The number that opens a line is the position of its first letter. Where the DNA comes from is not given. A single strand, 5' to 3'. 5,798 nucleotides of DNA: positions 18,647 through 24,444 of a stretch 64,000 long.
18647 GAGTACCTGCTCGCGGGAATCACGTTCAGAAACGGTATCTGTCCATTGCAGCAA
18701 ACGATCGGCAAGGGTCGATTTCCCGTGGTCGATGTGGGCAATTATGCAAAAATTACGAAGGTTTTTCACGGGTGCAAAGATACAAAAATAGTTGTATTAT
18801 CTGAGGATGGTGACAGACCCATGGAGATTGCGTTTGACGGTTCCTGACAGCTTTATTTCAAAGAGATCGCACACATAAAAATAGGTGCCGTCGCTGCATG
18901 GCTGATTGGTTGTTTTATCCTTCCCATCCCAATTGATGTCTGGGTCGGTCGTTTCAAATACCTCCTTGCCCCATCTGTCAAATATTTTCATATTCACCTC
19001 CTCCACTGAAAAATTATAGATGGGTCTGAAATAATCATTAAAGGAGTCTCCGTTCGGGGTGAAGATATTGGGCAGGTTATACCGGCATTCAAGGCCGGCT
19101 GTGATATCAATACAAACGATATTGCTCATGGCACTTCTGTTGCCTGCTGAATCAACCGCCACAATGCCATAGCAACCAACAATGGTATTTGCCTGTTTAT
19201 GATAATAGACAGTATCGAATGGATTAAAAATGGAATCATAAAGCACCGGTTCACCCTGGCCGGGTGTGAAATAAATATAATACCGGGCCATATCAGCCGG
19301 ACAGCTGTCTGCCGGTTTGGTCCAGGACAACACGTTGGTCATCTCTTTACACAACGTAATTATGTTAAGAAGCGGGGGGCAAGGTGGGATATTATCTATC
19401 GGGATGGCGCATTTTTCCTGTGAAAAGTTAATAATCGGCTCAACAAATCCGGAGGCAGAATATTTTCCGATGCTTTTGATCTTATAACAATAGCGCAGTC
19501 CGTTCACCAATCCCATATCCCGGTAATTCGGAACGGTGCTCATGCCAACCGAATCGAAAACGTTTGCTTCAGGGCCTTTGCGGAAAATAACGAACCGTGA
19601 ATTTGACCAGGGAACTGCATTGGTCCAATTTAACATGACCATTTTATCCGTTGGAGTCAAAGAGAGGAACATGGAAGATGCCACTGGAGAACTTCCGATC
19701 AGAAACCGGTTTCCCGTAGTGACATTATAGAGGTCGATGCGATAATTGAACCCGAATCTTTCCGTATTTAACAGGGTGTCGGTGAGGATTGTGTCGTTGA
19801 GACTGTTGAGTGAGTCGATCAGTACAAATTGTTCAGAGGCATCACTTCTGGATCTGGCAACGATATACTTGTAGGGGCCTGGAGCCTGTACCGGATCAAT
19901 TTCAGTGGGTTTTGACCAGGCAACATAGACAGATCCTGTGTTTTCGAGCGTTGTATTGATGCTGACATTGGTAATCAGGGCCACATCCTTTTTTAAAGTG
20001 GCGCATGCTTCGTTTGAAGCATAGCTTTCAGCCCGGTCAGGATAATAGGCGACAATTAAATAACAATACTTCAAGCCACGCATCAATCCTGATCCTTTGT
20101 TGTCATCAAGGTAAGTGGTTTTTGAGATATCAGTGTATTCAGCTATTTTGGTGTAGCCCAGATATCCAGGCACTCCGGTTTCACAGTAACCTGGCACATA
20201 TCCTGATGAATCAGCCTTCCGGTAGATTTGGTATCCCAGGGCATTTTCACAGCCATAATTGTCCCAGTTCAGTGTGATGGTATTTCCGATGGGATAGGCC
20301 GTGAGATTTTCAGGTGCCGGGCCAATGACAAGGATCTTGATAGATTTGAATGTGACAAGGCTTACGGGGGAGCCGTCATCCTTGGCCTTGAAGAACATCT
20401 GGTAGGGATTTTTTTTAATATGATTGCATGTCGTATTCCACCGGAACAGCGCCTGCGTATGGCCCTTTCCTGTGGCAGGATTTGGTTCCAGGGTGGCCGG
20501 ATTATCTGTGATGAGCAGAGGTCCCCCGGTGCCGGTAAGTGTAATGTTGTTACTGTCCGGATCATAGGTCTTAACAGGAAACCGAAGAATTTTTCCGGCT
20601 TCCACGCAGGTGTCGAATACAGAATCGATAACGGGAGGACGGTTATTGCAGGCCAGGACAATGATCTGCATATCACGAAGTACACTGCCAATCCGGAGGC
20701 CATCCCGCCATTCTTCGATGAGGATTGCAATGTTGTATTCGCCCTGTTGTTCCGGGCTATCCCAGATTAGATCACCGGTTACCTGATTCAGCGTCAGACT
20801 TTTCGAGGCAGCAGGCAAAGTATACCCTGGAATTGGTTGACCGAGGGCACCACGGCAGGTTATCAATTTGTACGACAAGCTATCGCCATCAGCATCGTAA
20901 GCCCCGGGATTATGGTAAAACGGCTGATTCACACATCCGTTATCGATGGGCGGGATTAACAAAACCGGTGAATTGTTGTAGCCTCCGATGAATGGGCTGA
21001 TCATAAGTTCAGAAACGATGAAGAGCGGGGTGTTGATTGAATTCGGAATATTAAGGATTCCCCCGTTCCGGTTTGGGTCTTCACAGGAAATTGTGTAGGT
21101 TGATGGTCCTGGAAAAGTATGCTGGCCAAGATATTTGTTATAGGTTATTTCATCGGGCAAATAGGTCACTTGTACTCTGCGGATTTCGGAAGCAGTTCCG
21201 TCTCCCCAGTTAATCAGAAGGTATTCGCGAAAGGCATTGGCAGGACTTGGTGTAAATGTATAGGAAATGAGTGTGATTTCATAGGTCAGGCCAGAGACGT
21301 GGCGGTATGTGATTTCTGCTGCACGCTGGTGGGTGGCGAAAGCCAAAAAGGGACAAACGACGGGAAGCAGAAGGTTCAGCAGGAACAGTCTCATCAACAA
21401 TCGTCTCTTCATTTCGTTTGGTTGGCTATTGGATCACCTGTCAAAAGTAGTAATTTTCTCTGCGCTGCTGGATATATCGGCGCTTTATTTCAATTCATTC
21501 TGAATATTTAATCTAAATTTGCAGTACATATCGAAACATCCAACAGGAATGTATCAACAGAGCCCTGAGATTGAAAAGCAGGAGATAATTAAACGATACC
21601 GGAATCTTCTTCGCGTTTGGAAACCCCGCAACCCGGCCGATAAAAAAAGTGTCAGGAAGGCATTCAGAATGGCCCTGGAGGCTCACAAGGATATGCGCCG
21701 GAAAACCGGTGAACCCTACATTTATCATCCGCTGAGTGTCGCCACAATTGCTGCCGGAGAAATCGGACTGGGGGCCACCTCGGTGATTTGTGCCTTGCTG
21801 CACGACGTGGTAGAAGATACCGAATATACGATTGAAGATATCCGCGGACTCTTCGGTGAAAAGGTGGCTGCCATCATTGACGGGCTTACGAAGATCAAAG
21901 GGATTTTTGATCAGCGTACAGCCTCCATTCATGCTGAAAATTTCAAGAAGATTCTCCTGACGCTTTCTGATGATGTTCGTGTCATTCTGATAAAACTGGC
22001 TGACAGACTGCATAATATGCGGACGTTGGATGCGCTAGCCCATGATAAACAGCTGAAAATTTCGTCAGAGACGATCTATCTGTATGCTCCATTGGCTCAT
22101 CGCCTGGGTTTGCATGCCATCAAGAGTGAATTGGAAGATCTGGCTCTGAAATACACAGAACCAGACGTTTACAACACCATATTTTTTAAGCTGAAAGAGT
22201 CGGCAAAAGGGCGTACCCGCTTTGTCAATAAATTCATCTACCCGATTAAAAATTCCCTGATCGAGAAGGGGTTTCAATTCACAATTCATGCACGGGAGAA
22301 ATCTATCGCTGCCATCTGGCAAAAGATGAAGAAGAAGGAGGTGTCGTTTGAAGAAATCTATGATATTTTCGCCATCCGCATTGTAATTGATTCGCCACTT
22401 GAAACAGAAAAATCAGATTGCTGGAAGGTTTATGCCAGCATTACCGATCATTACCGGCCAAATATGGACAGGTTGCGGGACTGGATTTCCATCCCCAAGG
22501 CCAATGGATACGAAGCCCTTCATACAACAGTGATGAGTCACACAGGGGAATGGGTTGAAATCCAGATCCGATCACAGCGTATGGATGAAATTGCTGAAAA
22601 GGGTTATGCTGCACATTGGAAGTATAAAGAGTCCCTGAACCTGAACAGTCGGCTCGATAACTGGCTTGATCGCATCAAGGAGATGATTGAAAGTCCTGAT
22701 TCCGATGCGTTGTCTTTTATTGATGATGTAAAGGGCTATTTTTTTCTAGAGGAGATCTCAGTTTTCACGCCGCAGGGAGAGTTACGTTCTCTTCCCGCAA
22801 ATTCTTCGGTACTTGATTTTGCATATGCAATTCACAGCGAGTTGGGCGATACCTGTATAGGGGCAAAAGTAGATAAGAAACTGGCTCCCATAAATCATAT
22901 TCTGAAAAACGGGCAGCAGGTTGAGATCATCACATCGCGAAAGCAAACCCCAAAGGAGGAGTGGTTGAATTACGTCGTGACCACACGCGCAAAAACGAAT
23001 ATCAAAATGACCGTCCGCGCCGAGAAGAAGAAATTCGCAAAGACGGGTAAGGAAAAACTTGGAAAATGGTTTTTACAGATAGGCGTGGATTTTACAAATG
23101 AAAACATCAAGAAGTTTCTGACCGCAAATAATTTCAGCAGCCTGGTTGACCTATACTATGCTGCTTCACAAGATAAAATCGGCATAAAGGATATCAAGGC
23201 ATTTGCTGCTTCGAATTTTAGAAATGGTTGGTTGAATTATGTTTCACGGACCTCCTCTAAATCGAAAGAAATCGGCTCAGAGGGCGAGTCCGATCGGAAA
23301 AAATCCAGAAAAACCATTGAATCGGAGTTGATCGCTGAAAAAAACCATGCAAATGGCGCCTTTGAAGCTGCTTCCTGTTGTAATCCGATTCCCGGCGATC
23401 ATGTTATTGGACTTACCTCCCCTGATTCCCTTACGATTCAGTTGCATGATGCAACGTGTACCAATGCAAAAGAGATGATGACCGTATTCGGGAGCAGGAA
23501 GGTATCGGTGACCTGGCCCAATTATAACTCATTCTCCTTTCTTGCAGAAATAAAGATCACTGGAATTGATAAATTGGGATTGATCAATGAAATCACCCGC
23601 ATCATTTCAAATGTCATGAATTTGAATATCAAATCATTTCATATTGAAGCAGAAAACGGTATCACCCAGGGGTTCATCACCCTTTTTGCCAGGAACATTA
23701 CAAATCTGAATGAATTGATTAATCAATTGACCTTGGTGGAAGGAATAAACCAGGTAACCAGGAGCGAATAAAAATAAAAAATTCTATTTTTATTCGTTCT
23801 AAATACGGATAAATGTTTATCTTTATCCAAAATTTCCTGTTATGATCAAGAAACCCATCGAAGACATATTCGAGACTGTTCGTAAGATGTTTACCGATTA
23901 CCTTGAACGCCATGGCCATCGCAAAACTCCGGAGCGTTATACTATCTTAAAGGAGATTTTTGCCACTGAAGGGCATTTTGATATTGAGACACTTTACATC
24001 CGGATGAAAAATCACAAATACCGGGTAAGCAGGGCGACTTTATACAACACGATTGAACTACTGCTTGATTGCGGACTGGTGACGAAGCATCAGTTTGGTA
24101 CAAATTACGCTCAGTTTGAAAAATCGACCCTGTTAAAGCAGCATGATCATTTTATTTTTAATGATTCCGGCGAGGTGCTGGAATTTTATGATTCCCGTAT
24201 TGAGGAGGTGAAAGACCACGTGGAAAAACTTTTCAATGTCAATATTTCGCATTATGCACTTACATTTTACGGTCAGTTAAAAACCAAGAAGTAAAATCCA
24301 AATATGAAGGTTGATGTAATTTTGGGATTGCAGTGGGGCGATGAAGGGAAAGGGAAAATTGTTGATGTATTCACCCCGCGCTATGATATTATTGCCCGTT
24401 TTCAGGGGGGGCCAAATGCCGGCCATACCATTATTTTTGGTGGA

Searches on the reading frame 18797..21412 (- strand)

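Call 7: search_protein_families(library=pfam, proteins=[window:18797-21412:-], max_evalue=0.00001)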
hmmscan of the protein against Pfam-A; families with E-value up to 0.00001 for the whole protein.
window:18797-21412:- (871 aa): 1 family
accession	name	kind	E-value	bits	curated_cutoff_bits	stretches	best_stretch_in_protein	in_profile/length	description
PF13585.12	CHU_C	-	9.2e-18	64.6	27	1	779-850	2-72/86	CHU_C Type IX secretion signal domain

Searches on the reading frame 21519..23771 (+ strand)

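Call 7: search_protein_families(library=pfam, proteins=[window:21519-23771:+], max_evalue=0.00001)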
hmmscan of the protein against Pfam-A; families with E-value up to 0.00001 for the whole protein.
window:21519-23771:+ (750 aa): 6 families
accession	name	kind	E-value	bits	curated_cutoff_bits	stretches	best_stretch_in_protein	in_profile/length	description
PF13328.12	HD_4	-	3.3e-41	141.1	27.2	1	48-198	1-155/156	HD domain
PF04607.23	RelA_SpoT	-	4.8e-35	120.7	27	1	259-372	2-111/113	Region found in RelA / SpoT proteins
PF02824.27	TGS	-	7.4e-20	71.2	22.2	1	413-472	1-60/60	TGS domain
PF13291.12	ACT_4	-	1.4e-12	48.5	27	1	673-748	4-80/80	ACT domain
PF01966.28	HD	-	1e-08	35.9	22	1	67-167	1-116/116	HD domain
PF19296.4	RelA_AH_RIS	-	6.8e-06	26.7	23.8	0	485-637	3-163/185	RelA/SpoT, AH and RIS domains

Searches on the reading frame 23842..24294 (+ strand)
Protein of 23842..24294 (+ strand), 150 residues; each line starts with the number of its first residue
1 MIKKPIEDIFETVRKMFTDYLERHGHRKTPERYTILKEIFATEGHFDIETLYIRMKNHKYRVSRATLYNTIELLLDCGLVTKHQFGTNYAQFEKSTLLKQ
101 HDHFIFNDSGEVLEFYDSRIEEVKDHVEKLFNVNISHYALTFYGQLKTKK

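Call 34: search_protein_families(library=pfam, proteins=[window:23842-24294:+], max_evalue=0.0001)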
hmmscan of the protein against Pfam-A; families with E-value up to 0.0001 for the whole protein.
window:23842-24294:+ (150 aa): 1 family
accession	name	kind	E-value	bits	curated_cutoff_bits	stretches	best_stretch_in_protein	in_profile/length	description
PF01475.25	FUR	-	5.6e-23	81.8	23.1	1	24-143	2-121/121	Ferric uptake regulator family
